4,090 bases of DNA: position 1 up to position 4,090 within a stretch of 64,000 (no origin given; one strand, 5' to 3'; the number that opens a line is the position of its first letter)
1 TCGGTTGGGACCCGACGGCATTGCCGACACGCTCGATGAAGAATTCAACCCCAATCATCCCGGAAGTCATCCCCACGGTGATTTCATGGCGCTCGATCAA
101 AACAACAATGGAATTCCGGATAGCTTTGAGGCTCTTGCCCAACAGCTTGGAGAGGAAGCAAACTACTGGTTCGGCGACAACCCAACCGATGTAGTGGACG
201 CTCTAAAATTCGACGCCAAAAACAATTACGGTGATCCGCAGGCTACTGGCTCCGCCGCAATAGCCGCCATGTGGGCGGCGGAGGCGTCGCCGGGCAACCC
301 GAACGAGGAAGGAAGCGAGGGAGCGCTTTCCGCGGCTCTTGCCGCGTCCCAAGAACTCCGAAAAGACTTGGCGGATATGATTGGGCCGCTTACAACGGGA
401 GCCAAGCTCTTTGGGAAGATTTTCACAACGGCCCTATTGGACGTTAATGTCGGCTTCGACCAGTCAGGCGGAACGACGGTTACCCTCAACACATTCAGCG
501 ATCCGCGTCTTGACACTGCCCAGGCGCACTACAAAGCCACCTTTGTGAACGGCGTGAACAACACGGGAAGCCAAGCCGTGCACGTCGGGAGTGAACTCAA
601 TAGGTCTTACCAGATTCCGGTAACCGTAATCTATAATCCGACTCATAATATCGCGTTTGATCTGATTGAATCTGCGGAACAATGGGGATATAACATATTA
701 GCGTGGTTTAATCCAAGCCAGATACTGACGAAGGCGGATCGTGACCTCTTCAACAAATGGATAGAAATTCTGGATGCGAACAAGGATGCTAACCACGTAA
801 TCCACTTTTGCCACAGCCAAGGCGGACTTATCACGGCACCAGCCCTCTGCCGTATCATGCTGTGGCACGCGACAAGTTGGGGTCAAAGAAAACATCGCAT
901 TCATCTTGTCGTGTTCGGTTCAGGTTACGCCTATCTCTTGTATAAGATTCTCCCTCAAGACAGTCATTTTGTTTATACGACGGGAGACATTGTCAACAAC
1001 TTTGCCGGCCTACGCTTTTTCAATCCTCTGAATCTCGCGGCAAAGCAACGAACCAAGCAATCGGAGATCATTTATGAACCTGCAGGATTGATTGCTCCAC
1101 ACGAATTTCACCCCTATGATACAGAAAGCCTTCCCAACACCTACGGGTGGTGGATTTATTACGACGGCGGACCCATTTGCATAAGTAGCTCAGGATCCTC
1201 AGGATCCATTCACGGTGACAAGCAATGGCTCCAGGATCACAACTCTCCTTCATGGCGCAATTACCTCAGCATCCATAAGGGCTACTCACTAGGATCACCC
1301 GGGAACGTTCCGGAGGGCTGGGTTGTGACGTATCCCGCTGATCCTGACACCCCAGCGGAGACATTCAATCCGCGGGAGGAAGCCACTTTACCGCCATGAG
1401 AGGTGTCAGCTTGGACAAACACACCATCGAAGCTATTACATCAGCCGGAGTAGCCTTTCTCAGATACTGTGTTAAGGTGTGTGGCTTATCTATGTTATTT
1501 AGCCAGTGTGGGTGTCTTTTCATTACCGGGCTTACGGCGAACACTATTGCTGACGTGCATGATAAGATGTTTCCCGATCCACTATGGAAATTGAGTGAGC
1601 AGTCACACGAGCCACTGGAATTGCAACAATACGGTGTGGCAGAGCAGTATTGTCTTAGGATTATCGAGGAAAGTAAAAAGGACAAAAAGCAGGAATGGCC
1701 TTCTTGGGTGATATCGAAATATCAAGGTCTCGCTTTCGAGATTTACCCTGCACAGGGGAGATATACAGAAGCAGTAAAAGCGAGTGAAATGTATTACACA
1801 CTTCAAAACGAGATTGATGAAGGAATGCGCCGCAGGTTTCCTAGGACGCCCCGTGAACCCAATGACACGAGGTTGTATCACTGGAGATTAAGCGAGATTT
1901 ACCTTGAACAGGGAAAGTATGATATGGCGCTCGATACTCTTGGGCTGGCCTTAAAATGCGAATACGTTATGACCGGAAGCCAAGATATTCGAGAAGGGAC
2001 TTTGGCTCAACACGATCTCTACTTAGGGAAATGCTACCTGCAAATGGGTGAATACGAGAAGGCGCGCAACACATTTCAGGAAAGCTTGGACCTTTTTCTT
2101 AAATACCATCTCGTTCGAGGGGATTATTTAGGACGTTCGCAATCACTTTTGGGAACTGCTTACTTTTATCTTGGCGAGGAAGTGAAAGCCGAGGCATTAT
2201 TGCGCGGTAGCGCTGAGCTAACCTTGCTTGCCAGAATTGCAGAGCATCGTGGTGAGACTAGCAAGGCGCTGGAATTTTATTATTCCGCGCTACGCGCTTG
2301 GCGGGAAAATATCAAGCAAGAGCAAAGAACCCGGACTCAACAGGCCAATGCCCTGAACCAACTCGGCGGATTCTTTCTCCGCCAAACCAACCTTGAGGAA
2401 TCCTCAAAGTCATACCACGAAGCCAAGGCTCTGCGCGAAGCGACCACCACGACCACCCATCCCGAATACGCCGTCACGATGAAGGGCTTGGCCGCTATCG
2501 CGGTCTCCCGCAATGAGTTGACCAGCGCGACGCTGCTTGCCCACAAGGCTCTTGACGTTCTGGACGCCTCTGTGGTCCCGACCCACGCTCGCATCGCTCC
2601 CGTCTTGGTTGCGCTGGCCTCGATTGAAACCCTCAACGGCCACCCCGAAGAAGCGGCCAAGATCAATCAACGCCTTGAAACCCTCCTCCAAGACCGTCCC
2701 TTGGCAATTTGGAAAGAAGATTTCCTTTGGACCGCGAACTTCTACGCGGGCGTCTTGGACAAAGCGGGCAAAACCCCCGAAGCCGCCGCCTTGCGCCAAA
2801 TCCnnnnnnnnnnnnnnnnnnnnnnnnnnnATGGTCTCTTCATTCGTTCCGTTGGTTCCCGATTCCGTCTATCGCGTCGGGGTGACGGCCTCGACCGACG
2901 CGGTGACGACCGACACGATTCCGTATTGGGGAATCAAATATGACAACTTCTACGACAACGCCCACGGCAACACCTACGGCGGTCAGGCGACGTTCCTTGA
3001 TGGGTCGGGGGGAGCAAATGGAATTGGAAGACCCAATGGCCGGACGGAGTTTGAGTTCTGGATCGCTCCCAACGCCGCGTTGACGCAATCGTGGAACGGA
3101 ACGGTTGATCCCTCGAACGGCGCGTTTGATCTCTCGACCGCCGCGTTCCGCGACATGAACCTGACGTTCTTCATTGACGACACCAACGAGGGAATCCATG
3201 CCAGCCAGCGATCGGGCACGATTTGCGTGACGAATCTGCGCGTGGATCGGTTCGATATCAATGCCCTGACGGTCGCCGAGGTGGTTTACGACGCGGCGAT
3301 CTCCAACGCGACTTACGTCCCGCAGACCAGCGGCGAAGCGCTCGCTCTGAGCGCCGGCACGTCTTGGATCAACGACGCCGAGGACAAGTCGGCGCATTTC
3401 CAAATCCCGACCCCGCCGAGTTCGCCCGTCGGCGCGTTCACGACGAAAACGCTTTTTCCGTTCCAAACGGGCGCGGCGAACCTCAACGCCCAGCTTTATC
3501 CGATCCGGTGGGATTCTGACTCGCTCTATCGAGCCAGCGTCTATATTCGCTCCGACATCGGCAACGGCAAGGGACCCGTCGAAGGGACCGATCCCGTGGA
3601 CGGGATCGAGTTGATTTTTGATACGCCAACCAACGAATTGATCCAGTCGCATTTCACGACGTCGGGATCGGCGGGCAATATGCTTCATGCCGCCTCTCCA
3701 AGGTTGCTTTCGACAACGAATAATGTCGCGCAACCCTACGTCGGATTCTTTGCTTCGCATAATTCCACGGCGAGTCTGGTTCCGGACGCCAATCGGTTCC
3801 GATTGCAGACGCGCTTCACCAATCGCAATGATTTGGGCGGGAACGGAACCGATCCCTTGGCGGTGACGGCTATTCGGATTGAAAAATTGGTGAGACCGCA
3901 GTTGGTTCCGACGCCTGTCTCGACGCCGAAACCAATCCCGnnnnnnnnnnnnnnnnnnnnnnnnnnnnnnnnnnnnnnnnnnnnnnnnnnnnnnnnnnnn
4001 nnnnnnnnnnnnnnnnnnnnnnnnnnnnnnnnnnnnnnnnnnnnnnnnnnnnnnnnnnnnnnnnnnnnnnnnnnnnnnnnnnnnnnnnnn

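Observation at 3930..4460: Thrombospondin-type-3-like Asp-rich calcium-binding repeats in the toxin pre-toxin region; no recognisable export signal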

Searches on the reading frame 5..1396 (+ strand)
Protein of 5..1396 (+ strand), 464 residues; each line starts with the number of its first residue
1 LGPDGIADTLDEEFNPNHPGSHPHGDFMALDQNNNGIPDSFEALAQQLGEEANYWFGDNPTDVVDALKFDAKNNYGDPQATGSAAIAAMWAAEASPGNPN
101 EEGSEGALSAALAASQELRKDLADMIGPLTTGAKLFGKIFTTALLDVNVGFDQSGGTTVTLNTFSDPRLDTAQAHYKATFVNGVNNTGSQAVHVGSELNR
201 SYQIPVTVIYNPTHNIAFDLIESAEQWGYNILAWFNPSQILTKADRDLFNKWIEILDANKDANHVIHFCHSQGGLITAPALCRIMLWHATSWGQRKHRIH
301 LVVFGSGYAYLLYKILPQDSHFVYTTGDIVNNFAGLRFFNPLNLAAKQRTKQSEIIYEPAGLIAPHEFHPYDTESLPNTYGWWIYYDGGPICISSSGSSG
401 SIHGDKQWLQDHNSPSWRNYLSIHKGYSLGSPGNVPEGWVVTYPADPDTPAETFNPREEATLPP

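Call 4: search_protein_families(library=pfam, proteins=[window:5-1396:+], max_evalue=1)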
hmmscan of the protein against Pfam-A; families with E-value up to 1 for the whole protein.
window:5-1396:+ (464 aa): 1 family
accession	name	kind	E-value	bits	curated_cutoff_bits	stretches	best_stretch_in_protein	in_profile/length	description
PF05990.18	DUF900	-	0.036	13.9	20.5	1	178-286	22-117/232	Alpha/beta hydrolase of unknown function (DUF900)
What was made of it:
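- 5..1399 (+): Toxin A, 3' part only (464 aa). It holds the end of the TSP3 module, a helical region and an alpha/beta-hydrolase-like C-terminal domain. The window start cuts off its 5' end. Call 4: weak DUF900, E=0.036.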

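Call 61: search_protein_families(library=ncbifam, proteins=[window:5-1396:+], max_evalue=1)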
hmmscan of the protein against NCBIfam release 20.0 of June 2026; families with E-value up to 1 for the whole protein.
window:5-1396:+ (464 aa): 1 family
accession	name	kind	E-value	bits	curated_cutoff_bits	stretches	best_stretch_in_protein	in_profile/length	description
NF008142.0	PRK10893.1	equivalog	0.094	12.2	230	1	202-253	45-96/192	LPS export ABC transporter periplasmic protein LptC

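Call 98: search_protein_families(library=padloc, proteins=[window:5-1396:+], max_evalue=0.01)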
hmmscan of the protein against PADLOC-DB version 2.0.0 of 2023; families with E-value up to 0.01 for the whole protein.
window:5-1396:+ (464 aa): 0 families
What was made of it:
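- No toxin or immunity family from any library matched (calls 4, 61, 98).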

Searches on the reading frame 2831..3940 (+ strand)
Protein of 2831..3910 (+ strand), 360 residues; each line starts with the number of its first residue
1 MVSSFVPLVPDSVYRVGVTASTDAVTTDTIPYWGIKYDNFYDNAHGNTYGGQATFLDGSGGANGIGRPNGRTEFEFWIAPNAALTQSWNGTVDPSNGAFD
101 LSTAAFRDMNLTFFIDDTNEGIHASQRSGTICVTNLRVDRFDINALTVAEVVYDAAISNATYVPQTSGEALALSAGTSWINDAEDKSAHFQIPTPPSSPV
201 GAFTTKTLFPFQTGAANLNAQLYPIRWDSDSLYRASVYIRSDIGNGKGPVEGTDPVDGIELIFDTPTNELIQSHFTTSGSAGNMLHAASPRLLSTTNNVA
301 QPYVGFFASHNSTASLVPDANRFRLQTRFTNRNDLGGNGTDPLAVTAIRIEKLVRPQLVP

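Call 10: search_protein_families(library=pfam, proteins=[window:2831-3910:+], max_evalue=1)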
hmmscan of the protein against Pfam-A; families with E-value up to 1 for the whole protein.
window:2831-3910:+ (360 aa): 0 families

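Call 22: search_protein_representatives(protein=window:2831-3910:+)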
Query: 360 residues. Proteins with E-value up to 0.001 (for the whole library): 252; up to 1e-10: 206; up to 1e-30: 79. The best 150 are listed.
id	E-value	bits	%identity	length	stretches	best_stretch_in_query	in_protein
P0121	7.8e-141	485.6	97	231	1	1-223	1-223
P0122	4.7e-81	289.0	46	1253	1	4-357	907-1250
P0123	3.6e-77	276.2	43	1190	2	5-356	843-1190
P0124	1.3e-76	274.4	44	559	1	4-357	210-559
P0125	1.1e-74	268.1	44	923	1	4-356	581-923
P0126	7.5e-74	265.3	44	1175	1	4-356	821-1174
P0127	2.8e-73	263.4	43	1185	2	4-356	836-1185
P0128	8.2e-69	248.8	43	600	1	4-353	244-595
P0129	7.1e-67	242.4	43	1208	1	4-352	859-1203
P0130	3.2e-66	240.2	44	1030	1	5-353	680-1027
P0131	9.1e-66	238.7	45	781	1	4-356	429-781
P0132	1.6e-65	237.9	44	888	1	5-348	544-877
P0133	1.1e-64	235.2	41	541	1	4-356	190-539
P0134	5.2e-64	233.0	43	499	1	4-356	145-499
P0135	6.3e-64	232.7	44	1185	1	4-352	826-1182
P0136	2.0e-63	231.1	42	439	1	4-356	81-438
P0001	6.7e-56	206.3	44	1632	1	4-358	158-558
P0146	1.2e-52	195.6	42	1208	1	4-357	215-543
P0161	2.4e-44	168.3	36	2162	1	5-357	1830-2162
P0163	2.3e-43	165.1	60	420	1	220-360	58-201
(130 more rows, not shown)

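Call 44: predict_structure(alignment_id=A2)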
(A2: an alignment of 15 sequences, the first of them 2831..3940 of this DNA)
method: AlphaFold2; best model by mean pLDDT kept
length: 370 residues; sequences in the alignment: 15
mean_pLDDT: 73.4   pTM: 0.81
mean pLDDT of the five models: 73.4, 71.9, 69.9, 69.5, 68.4
residues with pLDDT >= 90: 53; 70-90: 181; 50-70: 97; < 50: 39
segments of 3 or more residues with pLDDT < 50: 1-3, 59-62, 120-125, 164-173, 283-285, 360-369
pLDDT, mean of each block of 10 residues (from residue 1): 62 87 63 80 64 72 57 83 68 56 64 70 53 85 91 86 44 69 83 79 82 66 86 92 64 74 86 82 56 79 89 70 89 69 90 79 45
secondary structure, 60 per line:
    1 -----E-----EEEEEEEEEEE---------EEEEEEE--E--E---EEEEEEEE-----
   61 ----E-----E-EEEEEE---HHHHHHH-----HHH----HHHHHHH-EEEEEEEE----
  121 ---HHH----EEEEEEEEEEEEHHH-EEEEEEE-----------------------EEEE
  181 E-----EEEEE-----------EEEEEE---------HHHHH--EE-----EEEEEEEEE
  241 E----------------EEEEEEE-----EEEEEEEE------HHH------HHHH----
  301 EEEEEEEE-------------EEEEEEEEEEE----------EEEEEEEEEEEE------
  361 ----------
elements in order: E12-22 E32-38 E48-55 E73-78 H82-88 H101-107 E109-116 E131-142 E147-153 E177-181 E187-191 E203-208 H218-222 E232-241 E258-264 E270-277 H293-296 E301-308 E322-332 E343-354
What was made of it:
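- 2831..3895 (+): Tandem beta-sandwich (jelly-roll, CBM/malectin-like) domain, aa 1-355. It lacks about 50 N-terminal residues of the family consensus. Call 44: AF2 pLDDT 73, pTM 0.81, all-beta.
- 3896..3949 (+): Pro/Thr-rich linker, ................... The model has pLDDT below 50 for residues 360-369 (call 44).
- On CBM / malectin-like jelly-roll domains: The model is all-beta with pTM 0.81 (call 44).
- The truncated domain still gives a confident AF2 model, pTM 0.81 (call 44).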

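Call 48: fold_search(model_id=the predicted structure, library=pdb)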
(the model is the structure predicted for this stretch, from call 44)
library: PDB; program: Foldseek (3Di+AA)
matches with E <= 10: 1356; with E <= 0.001: 16
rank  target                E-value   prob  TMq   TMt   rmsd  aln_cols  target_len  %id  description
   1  3ecq_B                1.4e-05  0.97  0.21  0.07  19.7       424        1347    8  Endo-alpha-N-acetylgalactosaminidase from Streptococcus pneumoniae: SeMet structure (released 2008-09-09)
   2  4h3w_A                7.0e-05  0.91  0.18  0.20  24.9       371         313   10  Crystal structure of a putative secreted protein (BDI_1231) from Parabacteroides distasonis ATCC 8503 at 2.00 A resolu (released 2012-11-14)
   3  6fih_A                1.3e-04  0.97  0.24  0.24  17.3       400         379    7  Crystal structure of the ANX2 ectodomain from Arabidopsis thaliana (released 2018-07-11)
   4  5y96_A                1.5e-04  0.92  0.24  0.23  18.0       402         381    9  Crystal structure of ANXUR1 extracellular domain from Arabidopsis thaliana (released 2018-02-28)
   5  6fig_A                1.6e-04  0.98  0.25  0.24  16.4       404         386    7  Crystal structure of the ANX1 ectodomain from Arabidopsis thaliana (released 2018-07-11)
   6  5y96_B                1.7e-04  0.89  0.21  0.21  18.5       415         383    7  Crystal structure of ANXUR1 extracellular domain from Arabidopsis thaliana (released 2018-02-28)
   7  6j03                  1.8e-04  0.99  0.24  0.39  10.8       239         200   12  Crystal structure of a cyclase mutant in apo form (released 2019-12-25)
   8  6a5a_A                1.9e-04  0.80  0.22  0.22  18.1       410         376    8  Crystal structure of plant Receptor-like Kinase ANX1 (released 2019-06-26)
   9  6fig_B                2.3e-04  0.97  0.25  0.25  15.7       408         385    7  Crystal structure of the ANX1 ectodomain from Arabidopsis thaliana (released 2018-07-11)
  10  6a5c                  3.0e-04  0.90  0.25  0.24  18.5       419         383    7  Crystal structure of plant Receptor-like Kinase ANX2 (released 2019-06-26)
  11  3ckh_A                3.8e-04  1.00  0.25  0.46   8.2       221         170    8  Crystal structure of Eph A4 receptor (released 2008-09-23)
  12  5y92_A                4.7e-04  0.89  0.23  0.22  17.0       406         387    8  Crystal structure of ANXUR2 extracellular domain from Arabidopsis thaliana (released 2018-02-28)
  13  7lyu_A                4.7e-04  0.72  0.21  0.21  16.4       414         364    9  Reelin repeat 8 (released 2022-06-15)
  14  2wo1_A                5.0e-04  1.00  0.25  0.44   8.5       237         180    8  Crystal Structure of the EphA4 Ligand Binding Domain (released 2009-10-27)
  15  7ofv_A                5.3e-04  1.00  0.26  0.46   9.3       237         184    8  NMR-guided design of potent and selective EphA4 agonistic ligands (released 2021-08-11)
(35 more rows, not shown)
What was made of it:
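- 2831..3895 (+): Call 48: weak Foldseek matches to ANX/FER malectin-like ectodomains, Eph ligand-binding domains and CBMs.
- The jelly-roll domain resembles CBM and malectin-like folds (call 48).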

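Call 52: list_cluster_members(proteins=[P0122, P0123, P0125, P0126, P0136, P0146, P0161, P0163, P0129, P0130])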
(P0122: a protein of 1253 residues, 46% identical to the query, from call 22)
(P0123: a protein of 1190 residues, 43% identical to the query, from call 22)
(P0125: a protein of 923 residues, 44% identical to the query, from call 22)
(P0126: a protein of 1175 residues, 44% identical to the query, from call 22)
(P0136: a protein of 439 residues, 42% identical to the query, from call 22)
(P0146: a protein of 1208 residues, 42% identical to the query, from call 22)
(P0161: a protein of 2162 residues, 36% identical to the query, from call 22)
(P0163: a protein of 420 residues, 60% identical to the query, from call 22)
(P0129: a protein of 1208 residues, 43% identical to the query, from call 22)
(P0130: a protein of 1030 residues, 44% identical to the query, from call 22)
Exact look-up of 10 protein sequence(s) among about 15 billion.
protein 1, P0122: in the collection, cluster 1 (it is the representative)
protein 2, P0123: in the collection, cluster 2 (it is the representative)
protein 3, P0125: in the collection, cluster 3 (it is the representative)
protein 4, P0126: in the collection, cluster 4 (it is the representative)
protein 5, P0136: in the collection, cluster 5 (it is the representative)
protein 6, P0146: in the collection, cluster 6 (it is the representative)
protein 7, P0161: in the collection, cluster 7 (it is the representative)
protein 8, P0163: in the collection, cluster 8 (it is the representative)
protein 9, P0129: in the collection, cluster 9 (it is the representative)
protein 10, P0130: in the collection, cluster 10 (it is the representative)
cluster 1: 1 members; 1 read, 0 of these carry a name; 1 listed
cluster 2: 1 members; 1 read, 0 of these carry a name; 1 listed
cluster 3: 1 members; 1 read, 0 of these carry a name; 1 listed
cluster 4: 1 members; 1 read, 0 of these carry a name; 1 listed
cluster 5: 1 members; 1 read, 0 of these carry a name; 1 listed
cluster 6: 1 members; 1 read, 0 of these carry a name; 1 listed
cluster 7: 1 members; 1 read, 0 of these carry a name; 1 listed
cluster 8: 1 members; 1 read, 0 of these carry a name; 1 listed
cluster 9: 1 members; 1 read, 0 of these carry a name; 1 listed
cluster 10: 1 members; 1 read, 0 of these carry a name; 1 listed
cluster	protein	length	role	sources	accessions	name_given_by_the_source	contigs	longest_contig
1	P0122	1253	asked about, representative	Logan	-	-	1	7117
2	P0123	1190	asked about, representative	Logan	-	-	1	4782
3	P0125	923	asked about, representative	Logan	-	-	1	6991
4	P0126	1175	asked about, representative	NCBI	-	-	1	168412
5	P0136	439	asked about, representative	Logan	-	-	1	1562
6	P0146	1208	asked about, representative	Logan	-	-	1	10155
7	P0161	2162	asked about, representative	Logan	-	-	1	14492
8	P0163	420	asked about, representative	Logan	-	-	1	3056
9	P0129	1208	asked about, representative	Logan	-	-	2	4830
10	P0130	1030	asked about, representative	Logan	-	-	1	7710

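Call 53: find_encoding_contigs(protein=P0146, flank=10000)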
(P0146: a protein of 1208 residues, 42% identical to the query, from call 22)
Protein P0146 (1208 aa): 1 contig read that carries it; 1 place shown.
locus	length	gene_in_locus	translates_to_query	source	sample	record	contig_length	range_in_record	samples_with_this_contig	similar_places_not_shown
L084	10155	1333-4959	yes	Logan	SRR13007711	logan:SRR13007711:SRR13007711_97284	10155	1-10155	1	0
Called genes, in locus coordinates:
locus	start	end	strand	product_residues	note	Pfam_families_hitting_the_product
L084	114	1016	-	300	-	PF02899:Phage_int_SAM_1, PF13495:Phage_int_SAM_4, PF00589:Phage_integrase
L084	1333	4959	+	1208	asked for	-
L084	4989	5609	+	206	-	-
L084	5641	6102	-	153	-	-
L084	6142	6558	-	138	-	PF02561:FliS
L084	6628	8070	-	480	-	PF00669:Flagellin_N, PF07196:Flagellin_IN, PF00700:Flagellin_C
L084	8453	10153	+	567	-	?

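Call 54: find_encoding_contigs(protein=P0163, flank=10000)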
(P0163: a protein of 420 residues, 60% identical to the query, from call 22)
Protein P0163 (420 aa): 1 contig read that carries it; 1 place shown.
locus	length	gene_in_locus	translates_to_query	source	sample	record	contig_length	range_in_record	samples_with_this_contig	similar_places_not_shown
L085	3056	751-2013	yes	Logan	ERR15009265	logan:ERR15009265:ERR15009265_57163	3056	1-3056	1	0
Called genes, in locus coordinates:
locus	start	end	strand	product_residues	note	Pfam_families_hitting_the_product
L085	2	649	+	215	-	?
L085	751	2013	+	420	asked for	-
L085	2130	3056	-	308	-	?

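Call 57: find_encoding_contigs(protein=P0126, flank=8000)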
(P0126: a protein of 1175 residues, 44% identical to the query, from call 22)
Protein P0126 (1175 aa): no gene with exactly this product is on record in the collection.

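Call 61: search_protein_families(library=ncbifam, proteins=[P0146], max_evalue=1)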
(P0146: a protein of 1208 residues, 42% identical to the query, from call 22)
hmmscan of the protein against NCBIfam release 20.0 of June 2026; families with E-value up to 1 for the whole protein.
P0146 (1208 aa): 1 family
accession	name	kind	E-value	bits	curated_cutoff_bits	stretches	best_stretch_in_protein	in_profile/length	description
NF038133.1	choice_anch_L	domain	0.00053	19.5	27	1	1081-1188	89-211/219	choice-of-anchor L domain-containing protein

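Call 62: search_protein_families(library=pfam, proteins=[P0146, L084:4989-5606:+, P0122, P0161], max_evalue=0.1)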
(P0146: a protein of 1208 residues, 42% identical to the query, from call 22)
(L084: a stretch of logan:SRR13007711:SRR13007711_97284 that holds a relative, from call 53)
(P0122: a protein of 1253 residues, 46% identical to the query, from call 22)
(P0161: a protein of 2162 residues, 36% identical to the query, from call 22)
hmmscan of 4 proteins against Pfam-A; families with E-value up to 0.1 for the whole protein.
P0146 (1208 aa): 1 family
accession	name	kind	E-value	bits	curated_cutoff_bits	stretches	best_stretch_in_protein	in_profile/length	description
PF10671.14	TcpQ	-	0.068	13.7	27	0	416-465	21-70/80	Toxin co-regulated pilus biosynthesis protein Q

L084:4989-5606:+ (206 aa): 0 families

P0122 (1253 aa): 1 family
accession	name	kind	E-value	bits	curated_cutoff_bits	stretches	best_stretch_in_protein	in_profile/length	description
PF00932.25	LTD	-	3.3e-19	69.7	34.3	1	20-133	3-107/109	Lamin Tail Domain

P0161 (2162 aa): 4 families
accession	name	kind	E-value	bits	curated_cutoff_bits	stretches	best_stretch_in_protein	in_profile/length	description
PF00041.27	fn3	-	1.1e-06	29.2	25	0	1222-1290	4-70/84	Fibronectin type III domain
PF16656.11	Pur_ac_phosph_N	-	6.5e-05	23.8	30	0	1263-1289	55-81/93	Purple acid Phosphatase, N-terminal domain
PF20773.4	InhA-like_MAM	-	0.00058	19.9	26.9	0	1053-1099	118-163/191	Immune inhibitor A-like, MAM domain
PF25059.1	FN3_DSCAM-DSCAML_C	-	0.001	19.8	39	0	884-923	33-72/89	DSCAM/DSCAML C-terminal Fn3-like domain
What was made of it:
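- In most family members it sits at the end of assorted secreted proteins carrying LTD, fn3 or MAM-like parts (calls 22, 62).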

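Call 85: search_solved_structures(query=A2, max_evalue=1)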
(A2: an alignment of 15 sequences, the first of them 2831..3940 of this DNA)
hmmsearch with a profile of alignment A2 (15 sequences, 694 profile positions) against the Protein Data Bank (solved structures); distinct sequences matched with E-value up to 1: 1.
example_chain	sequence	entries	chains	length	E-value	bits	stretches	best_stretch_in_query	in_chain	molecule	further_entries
8es4_C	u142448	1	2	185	0.012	17.3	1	148-212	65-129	Gp39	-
